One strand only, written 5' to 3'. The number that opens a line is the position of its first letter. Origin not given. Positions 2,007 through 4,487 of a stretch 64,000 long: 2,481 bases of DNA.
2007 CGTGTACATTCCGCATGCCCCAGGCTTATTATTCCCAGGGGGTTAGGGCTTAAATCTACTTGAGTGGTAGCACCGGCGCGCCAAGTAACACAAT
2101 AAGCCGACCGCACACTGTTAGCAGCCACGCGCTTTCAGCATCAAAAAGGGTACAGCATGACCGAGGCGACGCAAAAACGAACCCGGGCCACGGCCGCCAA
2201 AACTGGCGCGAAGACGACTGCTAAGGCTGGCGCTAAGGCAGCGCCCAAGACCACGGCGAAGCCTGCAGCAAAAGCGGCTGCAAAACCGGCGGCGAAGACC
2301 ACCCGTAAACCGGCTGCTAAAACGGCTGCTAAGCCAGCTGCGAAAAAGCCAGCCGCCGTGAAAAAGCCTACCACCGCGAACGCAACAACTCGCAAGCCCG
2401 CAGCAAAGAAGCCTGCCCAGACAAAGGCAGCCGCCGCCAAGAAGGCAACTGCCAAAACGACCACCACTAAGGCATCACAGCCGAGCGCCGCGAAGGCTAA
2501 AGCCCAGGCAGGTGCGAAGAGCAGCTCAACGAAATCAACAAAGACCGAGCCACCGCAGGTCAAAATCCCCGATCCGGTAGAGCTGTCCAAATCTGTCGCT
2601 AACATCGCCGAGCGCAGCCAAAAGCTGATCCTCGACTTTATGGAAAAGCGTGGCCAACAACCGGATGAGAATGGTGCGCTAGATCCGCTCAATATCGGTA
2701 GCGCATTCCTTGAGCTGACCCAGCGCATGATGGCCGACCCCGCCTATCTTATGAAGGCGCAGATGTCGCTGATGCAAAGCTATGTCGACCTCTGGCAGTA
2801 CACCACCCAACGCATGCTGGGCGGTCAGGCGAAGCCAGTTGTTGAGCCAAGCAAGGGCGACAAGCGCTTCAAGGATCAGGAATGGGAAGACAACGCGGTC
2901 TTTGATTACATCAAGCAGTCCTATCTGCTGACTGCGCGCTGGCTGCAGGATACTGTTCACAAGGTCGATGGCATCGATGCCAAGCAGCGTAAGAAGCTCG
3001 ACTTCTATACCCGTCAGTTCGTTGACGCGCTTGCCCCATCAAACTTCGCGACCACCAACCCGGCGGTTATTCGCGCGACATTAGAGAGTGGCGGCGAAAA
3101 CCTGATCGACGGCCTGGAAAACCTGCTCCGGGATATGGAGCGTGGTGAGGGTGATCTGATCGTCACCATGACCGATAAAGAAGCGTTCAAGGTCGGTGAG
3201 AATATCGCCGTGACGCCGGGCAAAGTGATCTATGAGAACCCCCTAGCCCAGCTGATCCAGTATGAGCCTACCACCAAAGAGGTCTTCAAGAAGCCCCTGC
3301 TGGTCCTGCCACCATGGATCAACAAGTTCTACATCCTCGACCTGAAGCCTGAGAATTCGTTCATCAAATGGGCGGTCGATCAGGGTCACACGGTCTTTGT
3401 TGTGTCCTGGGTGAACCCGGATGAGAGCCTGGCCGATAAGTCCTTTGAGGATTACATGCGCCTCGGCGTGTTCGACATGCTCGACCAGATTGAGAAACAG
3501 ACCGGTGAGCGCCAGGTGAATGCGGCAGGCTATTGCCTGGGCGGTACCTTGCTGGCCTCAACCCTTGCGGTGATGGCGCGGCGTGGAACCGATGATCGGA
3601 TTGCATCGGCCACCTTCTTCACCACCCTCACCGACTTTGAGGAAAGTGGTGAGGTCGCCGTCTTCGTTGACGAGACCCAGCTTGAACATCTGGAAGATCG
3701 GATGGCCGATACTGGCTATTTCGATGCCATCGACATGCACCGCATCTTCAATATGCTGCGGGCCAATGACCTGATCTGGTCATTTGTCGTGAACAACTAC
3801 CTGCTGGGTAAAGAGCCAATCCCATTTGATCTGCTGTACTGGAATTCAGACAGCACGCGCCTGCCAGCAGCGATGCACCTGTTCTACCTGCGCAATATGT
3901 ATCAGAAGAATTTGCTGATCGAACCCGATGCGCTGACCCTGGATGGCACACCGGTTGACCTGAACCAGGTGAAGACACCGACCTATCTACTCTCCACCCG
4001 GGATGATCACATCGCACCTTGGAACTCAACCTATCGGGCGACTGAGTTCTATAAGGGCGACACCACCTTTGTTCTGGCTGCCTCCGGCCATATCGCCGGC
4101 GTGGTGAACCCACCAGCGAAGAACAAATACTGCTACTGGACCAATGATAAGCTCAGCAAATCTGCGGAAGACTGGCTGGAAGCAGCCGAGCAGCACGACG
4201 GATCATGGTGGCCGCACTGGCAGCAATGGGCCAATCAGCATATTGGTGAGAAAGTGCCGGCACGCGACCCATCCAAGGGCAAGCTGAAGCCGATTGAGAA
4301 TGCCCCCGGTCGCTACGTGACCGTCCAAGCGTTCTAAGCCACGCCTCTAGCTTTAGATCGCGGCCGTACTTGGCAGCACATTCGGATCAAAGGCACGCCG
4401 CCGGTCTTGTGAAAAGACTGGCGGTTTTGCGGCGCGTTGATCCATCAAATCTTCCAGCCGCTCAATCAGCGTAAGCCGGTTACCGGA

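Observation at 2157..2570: PHA synthase fused to a histone-H1-like Lys/Ala/Pro repeat tail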

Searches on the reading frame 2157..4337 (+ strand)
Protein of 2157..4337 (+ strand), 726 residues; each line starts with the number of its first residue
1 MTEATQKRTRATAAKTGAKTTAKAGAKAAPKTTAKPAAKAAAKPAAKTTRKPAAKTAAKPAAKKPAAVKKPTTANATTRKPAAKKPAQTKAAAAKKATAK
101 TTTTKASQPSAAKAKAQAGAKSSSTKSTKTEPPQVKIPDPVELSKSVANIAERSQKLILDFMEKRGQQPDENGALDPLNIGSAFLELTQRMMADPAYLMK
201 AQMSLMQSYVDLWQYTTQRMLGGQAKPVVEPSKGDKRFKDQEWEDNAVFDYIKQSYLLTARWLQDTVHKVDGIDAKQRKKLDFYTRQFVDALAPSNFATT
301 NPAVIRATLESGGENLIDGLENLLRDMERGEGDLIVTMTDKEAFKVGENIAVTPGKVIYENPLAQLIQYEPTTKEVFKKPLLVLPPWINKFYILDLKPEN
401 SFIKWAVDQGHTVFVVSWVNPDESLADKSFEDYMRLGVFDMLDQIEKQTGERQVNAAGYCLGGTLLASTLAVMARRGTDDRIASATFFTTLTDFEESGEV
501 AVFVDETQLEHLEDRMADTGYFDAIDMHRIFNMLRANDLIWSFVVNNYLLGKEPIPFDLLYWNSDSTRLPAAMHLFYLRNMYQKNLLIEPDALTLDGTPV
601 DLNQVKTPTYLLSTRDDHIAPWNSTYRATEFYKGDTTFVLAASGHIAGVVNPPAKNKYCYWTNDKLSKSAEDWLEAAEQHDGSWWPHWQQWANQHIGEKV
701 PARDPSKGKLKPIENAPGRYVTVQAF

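Call 3: search_protein_families(library=pfam, proteins=[window:2157-4337:+], max_evalue=1)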
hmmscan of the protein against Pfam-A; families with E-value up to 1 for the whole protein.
window:2157-4337:+ (726 aa): 2 families
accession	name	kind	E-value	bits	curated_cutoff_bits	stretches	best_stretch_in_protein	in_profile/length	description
PF07167.19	PhaC_N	-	4.3e-78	261.4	23.7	1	235-406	2-173/173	Poly-beta-hydroxybutyrate polymerase (PhaC) N-terminus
PF00561.26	Abhydrolase_1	-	2.6e-16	60.5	25.8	1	408-651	25-244/245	alpha/beta hydrolase fold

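Call 4: search_protein_families(library=ncbifam, proteins=[window:2157-4337:+], max_evalue=1)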
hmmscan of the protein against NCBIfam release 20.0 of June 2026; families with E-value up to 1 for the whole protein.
window:2157-4337:+ (726 aa): 4 families
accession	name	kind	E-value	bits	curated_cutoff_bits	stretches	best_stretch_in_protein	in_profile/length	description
TIGR01838.1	PHA_synth_I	subfamily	6.9e-238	790.4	622.65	1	192-722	2-531/532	class I poly(R)-hydroxyalkanoic acid synthase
TIGR01839.1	PHA_synth_II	subfamily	7.7e-131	436.9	855.4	1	227-722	68-558/560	class II poly(R)-hydroxyalkanoic acid synthase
TIGR01836.1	PHA_synth_III_C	subfamily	3.6e-31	108.4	365.3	1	338-655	26-336/350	class III poly(R)-hydroxyalkanoic acid synthase subunit PhaC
NF004560.0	PRK05901.1-1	equivalog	0.29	10.2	711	1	5-129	10-132/516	RNA polymerase sigma factor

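Call 6: find_homologous_proteins(query=window:2157-4337:+, max_evalue=1e-10)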
Query window:2157-4337:+ (726 aa): 5674 proteins with E <= 1e-10 among 8000 candidates; the best 120 are listed.
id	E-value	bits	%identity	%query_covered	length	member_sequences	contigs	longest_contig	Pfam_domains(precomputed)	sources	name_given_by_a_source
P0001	0.0e+0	1644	100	100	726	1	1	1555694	PF07167.20,PF00561.27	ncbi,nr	ncbi:MAG: class I poly(R)-hydroxyalkanoic acid synthase [Alphaproteobacteria bacterium]|nr:class I p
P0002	0.0e+0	1213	78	91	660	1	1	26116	PF07167.20,PF00561.27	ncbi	ncbi:MAG: class I poly(R)-hydroxyalkanoic acid synthase [Pseudomonadota bacterium]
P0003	0.0e+0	1189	78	91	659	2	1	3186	PF07167.20,PF00561.27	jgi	-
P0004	0.0e+0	1171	78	87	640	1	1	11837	PF07167.20,PF00561.27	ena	-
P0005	0.0e+0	1165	78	87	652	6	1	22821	PF07167.20,PF00561.27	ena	-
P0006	0.0e+0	1144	74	90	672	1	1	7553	PF07167.20,PF00561.27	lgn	-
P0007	1.4e-289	981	68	83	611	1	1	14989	PF07167.20,PF00561.27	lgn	-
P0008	5.7e-286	969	67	83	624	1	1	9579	PF07167.20,PF00561.27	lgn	-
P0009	1.1e-280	951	65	85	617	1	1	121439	PF07167.20,PF00561.27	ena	-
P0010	1.0e-278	945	66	82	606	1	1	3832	PF07167.20,PF00561.27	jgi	jgi:polyhydroxyalkanoate synthase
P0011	1.6e-278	944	67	82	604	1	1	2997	PF07167.20,PF00561.27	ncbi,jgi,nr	ncbi:MAG TPA: class I poly(R)-hydroxyalkanoic acid synthase [Stellaceae bacterium]|nr:class I poly(R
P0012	4.6e-278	943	66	82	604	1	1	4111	PF07167.20,PF00561.27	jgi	jgi:poly[(R)-3-hydroxyalkanoate] polymerase subunit PhaC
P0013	7.0e-277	939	66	82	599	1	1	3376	PF07167.20,PF00561.27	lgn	-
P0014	1.0e-276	938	65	83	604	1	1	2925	PF07167.20,PF00561.27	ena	-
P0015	1.8e-276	937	66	82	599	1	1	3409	PF07167.20,PF00561.27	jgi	-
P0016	4.5e-276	936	66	82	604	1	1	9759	PF07167.20,PF00561.27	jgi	-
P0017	6.1e-276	936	66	82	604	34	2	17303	PF07167.20,PF00561.27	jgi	jgi:polyhydroxyalkanoate synthase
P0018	6.9e-276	936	66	82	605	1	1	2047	PF07167.20,PF00561.27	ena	-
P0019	8.0e-276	935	66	82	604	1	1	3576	PF07167.20,PF00561.27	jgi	jgi:polyhydroxyalkanoate synthase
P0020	8.4e-276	935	65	82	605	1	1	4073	PF07167.20,PF00561.27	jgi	-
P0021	1.3e-275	935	65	82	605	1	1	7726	PF07167.20,PF00561.27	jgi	jgi:polyhydroxyalkanoate synthase subunit PhaC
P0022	1.4e-275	935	65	83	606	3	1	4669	PF07167.20,PF00561.27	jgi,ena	-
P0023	1.4e-275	935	65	82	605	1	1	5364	PF07167.20,PF00561.27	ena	-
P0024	1.8e-275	934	66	82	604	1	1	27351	PF07167.20,PF00561.27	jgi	jgi:polyhydroxyalkanoate synthase subunit PhaC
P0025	3.2e-275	933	65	82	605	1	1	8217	PF07167.20,PF00561.27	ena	-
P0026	4.1e-275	933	66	83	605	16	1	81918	PF07167.20,PF00561.27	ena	-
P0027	6.0e-275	932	66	82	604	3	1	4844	PF07167.20,PF00561.27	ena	-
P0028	6.0e-275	932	65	82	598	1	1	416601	PF07167.20,PF00561.27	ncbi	ncbi:class I poly(R)-hydroxyalkanoic acid synthase [Azospirillum sp. sgz301742]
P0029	6.1e-275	932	66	82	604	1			PF07167.20,PF00561.27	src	-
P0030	8.6e-275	932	65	82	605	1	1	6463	PF07167.20,PF00561.27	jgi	jgi:polyhydroxyalkanoate synthase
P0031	9.2e-275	932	65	83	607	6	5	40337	PF07167.20,PF00561.27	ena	-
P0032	9.8e-275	932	65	82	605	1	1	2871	PF07167.20,PF00561.27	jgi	-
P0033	1.8e-274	931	65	82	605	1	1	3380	PF07167.20,PF00561.27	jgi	-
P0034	2.5e-274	930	66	82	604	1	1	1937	PF07167.20,PF00561.27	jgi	jgi:poly[(R)-3-hydroxyalkanoate] polymerase subunit PhaC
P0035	4.0e-274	930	66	82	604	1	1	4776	PF07167.20,PF00561.27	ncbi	-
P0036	6.7e-274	929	65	81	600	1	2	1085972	PF07167.20,PF00561.27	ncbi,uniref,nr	ncbi:class I poly(R)-hydroxyalkanoic acid synthase [Azospirillum sp. RWY-5-1]|uniref:Class I poly(R)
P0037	1.3e-273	928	64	83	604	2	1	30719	PF07167.20,PF00561.27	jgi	-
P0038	3.5e-273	927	65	82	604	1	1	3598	PF07167.20,PF00561.27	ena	-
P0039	4.5e-273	926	65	82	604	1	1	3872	PF07167.20,PF00561.27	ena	-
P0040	5.0e-273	926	65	83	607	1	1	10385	PF07167.20,PF00561.27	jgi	jgi:polyhydroxyalkanoate synthase subunit PhaC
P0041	7.5e-273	926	65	82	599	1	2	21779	PF07167.20,PF00561.27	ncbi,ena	-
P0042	1.2e-272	925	65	82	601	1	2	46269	PF07167.20,PF00561.27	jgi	-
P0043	1.3e-272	925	65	82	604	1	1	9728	PF07167.20,PF00561.27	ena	-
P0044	1.7e-272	924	66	81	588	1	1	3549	PF07167.20,PF00561.27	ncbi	-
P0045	2.1e-272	924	65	81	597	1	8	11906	PF07167.20,PF00561.27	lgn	-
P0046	4.7e-272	923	65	81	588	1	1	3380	PF07167.20,PF00561.27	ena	-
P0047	4.8e-272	923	65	81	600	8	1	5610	PF07167.20,PF00561.27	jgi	jgi:polyhydroxyalkanoate synthase subunit PhaC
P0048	5.8e-272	923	66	82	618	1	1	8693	PF07167.20,PF00561.27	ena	-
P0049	9.5e-272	922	65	82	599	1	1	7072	PF07167.20,PF00561.27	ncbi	-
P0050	1.2e-271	921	65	82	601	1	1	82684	PF07167.20,PF00561.27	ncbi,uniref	ncbi:PHA/PHB synthase family protein [Azospirillum sp.]|uniref:PHA/PHB synthase family protein n=1 T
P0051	1.4e-271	921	65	81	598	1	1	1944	PF07167.20,PF00561.27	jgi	-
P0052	1.5e-271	921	65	81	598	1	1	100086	PF07167.20,PF00561.27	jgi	jgi:polyhydroxyalkanoate synthase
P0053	2.1e-271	921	65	82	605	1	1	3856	PF07167.20,PF00561.27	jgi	-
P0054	2.2e-271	921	58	92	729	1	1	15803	PF07167.20,PF00561.27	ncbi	-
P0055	2.3e-271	921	64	82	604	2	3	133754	PF07167.20,PF00561.27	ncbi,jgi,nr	ncbi:MAG TPA: class I poly(R)-hydroxyalkanoic acid synthase [Stellaceae bacterium]|nr:class I poly(R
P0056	2.4e-271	921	65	82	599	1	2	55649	PF07167.20,PF00561.27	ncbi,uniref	ncbi:PHA/PHB synthase family protein [Azospirillum sp. ST 5-10]|uniref:PHA/PHB synthase family prote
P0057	3.5e-271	920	65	82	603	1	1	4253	PF07167.20,PF00561.27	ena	-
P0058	4.2e-271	920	65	82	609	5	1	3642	PF07167.20,PF00561.27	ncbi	-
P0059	4.8e-271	920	66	82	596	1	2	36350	PF07167.20,PF00561.27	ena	-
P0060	5.8e-271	919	65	82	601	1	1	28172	PF07167.20,PF00561.27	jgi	-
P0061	6.0e-271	919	62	85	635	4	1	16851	PF07167.20,PF00561.27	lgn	-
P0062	6.9e-271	919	64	81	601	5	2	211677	PF07167.20,PF00561.27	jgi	jgi:polyhydroxyalkanoate synthase subunit PhaC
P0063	9.9e-271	919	63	86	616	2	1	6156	PF07167.20,PF00561.27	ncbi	-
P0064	1.5e-270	918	64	81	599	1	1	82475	PF07167.20,PF00561.27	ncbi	-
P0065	1.5e-270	918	65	82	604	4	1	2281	PF07167.20,PF00561.27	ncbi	-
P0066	1.5e-270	918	64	81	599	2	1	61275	PF07167.20,PF00561.27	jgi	-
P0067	1.6e-270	918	65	82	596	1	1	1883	PF07167.20,PF00561.27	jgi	-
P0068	1.7e-270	918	64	81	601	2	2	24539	PF07167.20,PF00561.27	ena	-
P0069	1.8e-270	918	65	82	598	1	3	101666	PF07167.20,PF00561.27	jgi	jgi:polyhydroxyalkanoate synthase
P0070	1.8e-270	918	65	81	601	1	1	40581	PF07167.20,PF00561.27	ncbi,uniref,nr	ncbi:class I poly(R)-hydroxyalkanoic acid synthase [Azospirillum sp. TSO22-1]|uniref:PHA/PHB synthas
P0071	1.8e-270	918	65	82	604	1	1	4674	PF07167.20,PF00561.27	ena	-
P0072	1.9e-270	918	63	83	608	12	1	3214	PF07167.20,PF00561.27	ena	-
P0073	2.4e-270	917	63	86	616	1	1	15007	PF07167.20,PF00561.27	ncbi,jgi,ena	jgi:polyhydroxyalkanoate synthase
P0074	2.4e-270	917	64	83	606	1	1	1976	PF07167.20,PF00561.27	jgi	-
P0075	2.4e-270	917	65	82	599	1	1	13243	PF07167.20,PF11339.15,PF00561.27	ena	-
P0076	2.5e-270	917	65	81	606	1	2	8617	PF07167.20,PF00561.27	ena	-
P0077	3.3e-270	917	65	82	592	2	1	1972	PF07167.20,PF00561.27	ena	-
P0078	4.1e-270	916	65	81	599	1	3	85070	PF07167.20,PF00561.27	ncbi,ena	-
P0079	4.5e-270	916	64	82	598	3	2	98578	PF07167.20,PF00561.27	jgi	jgi:polyhydroxyalkanoate synthase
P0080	4.5e-270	916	66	82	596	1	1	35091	PF07167.20,PF00561.27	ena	-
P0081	5.0e-270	916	65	81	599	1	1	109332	PF07167.20,PF00561.27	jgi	jgi:polyhydroxyalkanoate synthase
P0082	5.2e-270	916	65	81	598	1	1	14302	PF07167.20,PF00561.27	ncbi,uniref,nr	ncbi:class I poly(R)-hydroxyalkanoic acid synthase [Arenibaculum sp.]|uniref:PHA/PHB synthase family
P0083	5.5e-270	916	64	82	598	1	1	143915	PF07167.20,PF00561.27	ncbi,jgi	-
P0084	5.7e-270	916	65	82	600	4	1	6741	PF07167.20,PF00561.27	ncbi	ncbi:MAG: class I poly(R)-hydroxyalkanoic acid synthase [Kiloniellaceae bacterium]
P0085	5.8e-270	916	65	81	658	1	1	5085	PF07167.20,PF00561.27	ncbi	-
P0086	6.7e-270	916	64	82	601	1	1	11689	PF07167.20,PF00561.27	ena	-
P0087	6.7e-270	916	65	81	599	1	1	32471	PF07167.20,PF00561.27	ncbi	-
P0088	6.9e-270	916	65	81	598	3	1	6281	PF07167.20,PF00561.27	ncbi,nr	ncbi:MAG: class I poly(R)-hydroxyalkanoic acid synthase [Alphaproteobacteria bacterium]|nr:class I p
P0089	9.7e-270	915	65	81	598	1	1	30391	PF07167.20,PF00561.27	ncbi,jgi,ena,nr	ncbi:MAG TPA: class I poly(R)-hydroxyalkanoic acid synthase [Azospirillaceae bacterium]|nr:class I p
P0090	9.8e-270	915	65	81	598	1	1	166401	PF07167.20,PF00561.27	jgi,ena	-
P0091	1.2e-269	915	65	82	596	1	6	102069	PF07167.20,PF00561.27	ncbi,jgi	ncbi:MAG TPA: class I poly(R)-hydroxyalkanoic acid synthase [Stellaceae bacterium]|jgi:polyhydroxyal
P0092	1.4e-269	915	65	81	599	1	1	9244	PF07167.20,PF00561.27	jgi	jgi:polyhydroxyalkanoate synthase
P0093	1.5e-269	915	65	82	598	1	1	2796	PF07167.20,PF00561.27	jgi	-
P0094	1.5e-269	915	61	91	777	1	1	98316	PF07167.20,PF00561.27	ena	-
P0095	1.6e-269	914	64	81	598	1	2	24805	PF07167.20,PF00561.27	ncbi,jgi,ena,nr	ncbi:MAG: class I poly(R)-hydroxyalkanoic acid synthase [Alphaproteobacteria bacterium]|nr:class I p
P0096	2.2e-269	914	65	82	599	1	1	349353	PF07167.20,PF00561.27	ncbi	ncbi:PHA/PHB synthase family protein [Azospirillum sp. sgz302134]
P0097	2.8e-269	914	64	84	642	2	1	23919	PF07167.20,PF00561.27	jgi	jgi:polyhydroxyalkanoate synthase subunit PhaC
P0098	2.9e-269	914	65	82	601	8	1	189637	PF07167.20,PF00561.27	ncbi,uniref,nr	ncbi:alpha/beta hydrolase [Pelagibius sp.]|uniref:PHA/PHB synthase family protein n=1 Tax=Pelagibius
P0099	2.9e-269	914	64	83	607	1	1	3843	PF07167.20,PF00561.27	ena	-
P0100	2.9e-269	914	65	81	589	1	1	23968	PF07167.20,PF00561.27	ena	-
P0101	3.3e-269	913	65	81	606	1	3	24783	PF07167.20,PF00561.27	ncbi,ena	-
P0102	3.4e-269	913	66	82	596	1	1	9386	PF07167.20,PF00561.27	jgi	-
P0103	3.5e-269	913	66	82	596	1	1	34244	PF07167.20,PF00561.27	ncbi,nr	ncbi:MAG TPA: class I poly(R)-hydroxyalkanoic acid synthase [Stellaceae bacterium]|nr:class I poly(R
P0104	3.6e-269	913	65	82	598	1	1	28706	PF07167.20,PF00561.27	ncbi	ncbi:MAG: PHA/PHB synthase family protein [Kiloniellaceae bacterium]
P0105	4.5e-269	913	62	84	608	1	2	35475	PF07167.20,PF00561.27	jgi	jgi:polyhydroxyalkanoate synthase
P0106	4.7e-269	913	62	83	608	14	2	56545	PF07167.20,PF00561.27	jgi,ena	-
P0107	4.9e-269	913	63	86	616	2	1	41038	PF07167.20,PF00561.27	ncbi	-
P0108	5.1e-269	913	64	81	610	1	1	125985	PF07167.20,PF00561.27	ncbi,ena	-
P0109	6.8e-269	912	62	85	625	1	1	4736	PF07167.20,PF00561.27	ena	-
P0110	7.9e-269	912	65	82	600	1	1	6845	PF07167.20,PF00561.27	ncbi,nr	ncbi:MAG: class I poly(R)-hydroxyalkanoic acid synthase [Alphaproteobacteria bacterium]|nr:class I p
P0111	7.9e-269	912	65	81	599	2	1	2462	PF07167.20,PF00561.27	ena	-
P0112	8.7e-269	912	65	82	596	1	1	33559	PF07167.20,PF00561.27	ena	-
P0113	8.7e-269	912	66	82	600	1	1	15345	PF07167.20,PF00561.27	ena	-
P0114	9.1e-269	912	65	82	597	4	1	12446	PF07167.20,PF00561.27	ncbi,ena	-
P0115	9.4e-269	912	64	82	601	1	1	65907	PF07167.20,PF00561.27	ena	-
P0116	9.5e-269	912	62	86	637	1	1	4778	PF07167.20,PF00561.27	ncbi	-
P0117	9.7e-269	912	64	81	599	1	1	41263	PF07167.20,PF00561.27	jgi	jgi:polyhydroxyalkanoate synthase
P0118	1.0e-268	912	65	81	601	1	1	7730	PF07167.20,PF00561.27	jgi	jgi:polyhydroxyalkanoate synthase subunit PhaC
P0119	1.2e-268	912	63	85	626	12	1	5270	PF07167.20,PF00561.27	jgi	jgi:poly[(R)-3-hydroxyalkanoate] polymerase subunit PhaC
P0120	2.0e-268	911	62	83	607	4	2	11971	PF07167.20,PF00561.27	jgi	jgi:polyhydroxyalkanoate synthase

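Call 7: find_related_loci(query=window:2157-4337:+, collection=genome_contigs, flank=6000)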
Query window:2157-4337:+ (726 aa) in genome_contigs; peptide patterns used: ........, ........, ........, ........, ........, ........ (x = any residue, [..] = any of these).
193 stretches matched a pattern; 165 encode a relative of the query (tblastn E <= 1e-3); the best 80 are kept; 80 distinct loci.
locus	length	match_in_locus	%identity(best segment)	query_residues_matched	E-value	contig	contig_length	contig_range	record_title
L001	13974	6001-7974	78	63-726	0e+0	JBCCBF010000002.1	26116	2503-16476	MAG: Pseudomonadota bacterium isolate P01_A01_bin.29 k141_1864498_length_26116_cov_27.7442, whole genome shotgun sequenc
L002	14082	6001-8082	56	4-721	0e+0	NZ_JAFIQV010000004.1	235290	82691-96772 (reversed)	Azospirillum sp. SYSU D00513 NODE_4_length_235290_cov_21.574177, whole genome shotgun sequence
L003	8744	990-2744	65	137-724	0e+0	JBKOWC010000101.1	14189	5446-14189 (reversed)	MAG: Pseudomonadota bacterium isolate GM_EKS_MAG_00027 GM_EKS_000001385549, whole genome shotgun sequence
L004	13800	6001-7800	61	126-725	0e+0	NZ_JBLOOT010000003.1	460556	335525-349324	Novispirillum sp. DQ9 Contig3, whole genome shotgun sequence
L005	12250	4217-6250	55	25-725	0e+0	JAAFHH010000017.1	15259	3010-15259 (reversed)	MAG: Alphaproteobacteria bacterium isolate bin64.metabat.ball.128 WN_Alphaproteobacteria_2_scaffold_17, whole genome sho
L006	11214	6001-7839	60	109-721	0e+0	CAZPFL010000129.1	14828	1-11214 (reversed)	MAG TPA_asm: uncultured Rhodospirillaceae bacterium isolate SRP214966_co3_48 genome assembly, contig: NODE_6119_length_1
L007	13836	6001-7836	60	109-725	0e+0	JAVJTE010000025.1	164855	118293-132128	MAG: Rhodospirillales bacterium isolate G1-WW12-34 k141_10712, whole genome shotgun sequence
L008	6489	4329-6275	57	81-725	0e+0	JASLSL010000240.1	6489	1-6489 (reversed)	MAG: Alphaproteobacteria bacterium isolate Arabian12_MAG_54 c_000001476392, whole genome shotgun sequence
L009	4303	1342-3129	59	128-724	0e+0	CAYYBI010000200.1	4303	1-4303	MAG TPA_asm: uncultured Rhodospirillaceae bacterium isolate binchicken_co231_167 genome assembly, contig: k141_1308016,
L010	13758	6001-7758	61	139-725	0e+0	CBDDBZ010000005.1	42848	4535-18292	MAG: Alphaproteobacteria bacterium isolate 82e3e997-94bf-4ed4-96a9-52cc9dd3c8b1 genome assembly, contig: contig_5, whole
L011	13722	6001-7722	61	147-721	0e+0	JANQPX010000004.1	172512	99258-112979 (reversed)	MAG: Geminicoccaceae bacterium isolate IP29b_bin.180 k99_3228792, whole genome shotgun sequence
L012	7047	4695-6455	59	134-723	0e+0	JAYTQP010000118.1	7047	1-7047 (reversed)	MAG: Rhodospirillales bacterium isolate GFS_4690 GFS_4690_117, whole genome shotgun sequence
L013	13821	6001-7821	58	123-725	0e+0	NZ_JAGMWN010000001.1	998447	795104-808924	Marivibrio halodurans strain CGMCC 1.15697 NODE_1_length_998447_cov_281.506333, whole genome shotgun sequence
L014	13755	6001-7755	61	142-725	0e+0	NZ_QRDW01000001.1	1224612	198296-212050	Aestuariispira insulae strain CECT 8488 Ga0244593_101, whole genome shotgun sequence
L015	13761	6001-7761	59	139-725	0e+0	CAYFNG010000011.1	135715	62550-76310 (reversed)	MAG TPA_asm: uncultured Sneathiellales bacterium isolate ERP019367_co1_69 genome assembly, contig: NODE_167_length_13571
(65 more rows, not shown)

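Call 31: find_encoding_contigs(protein=P0006, flank=5000, max_places=2)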
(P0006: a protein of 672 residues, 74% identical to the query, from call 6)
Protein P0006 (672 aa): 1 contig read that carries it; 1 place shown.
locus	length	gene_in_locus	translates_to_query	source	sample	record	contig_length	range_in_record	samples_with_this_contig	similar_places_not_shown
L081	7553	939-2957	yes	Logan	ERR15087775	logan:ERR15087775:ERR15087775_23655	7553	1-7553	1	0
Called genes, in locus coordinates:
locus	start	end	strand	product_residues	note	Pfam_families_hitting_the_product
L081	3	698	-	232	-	?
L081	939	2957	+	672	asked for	PF07167:PhaC_N, PF00561:Abhydrolase_1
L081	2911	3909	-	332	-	PF00702:Hydrolase, PF12710:HAD (weak), PF13419:HAD_2 (faint)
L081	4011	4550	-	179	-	PF00132:Hexapep (weak), PF25087:GMPPB_C (faint), PF25084:LbH_EIF2B, PF00132:Hexapep (weak)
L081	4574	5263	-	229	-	PF04773:FecR (weak)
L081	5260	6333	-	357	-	PF01118:Semialdhyde_dh, PF22698:Semialdhyde_dhC_1, PF02774:Semialdhyde_dhC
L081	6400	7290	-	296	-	PF05050:Methyltransf_21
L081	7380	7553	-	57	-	?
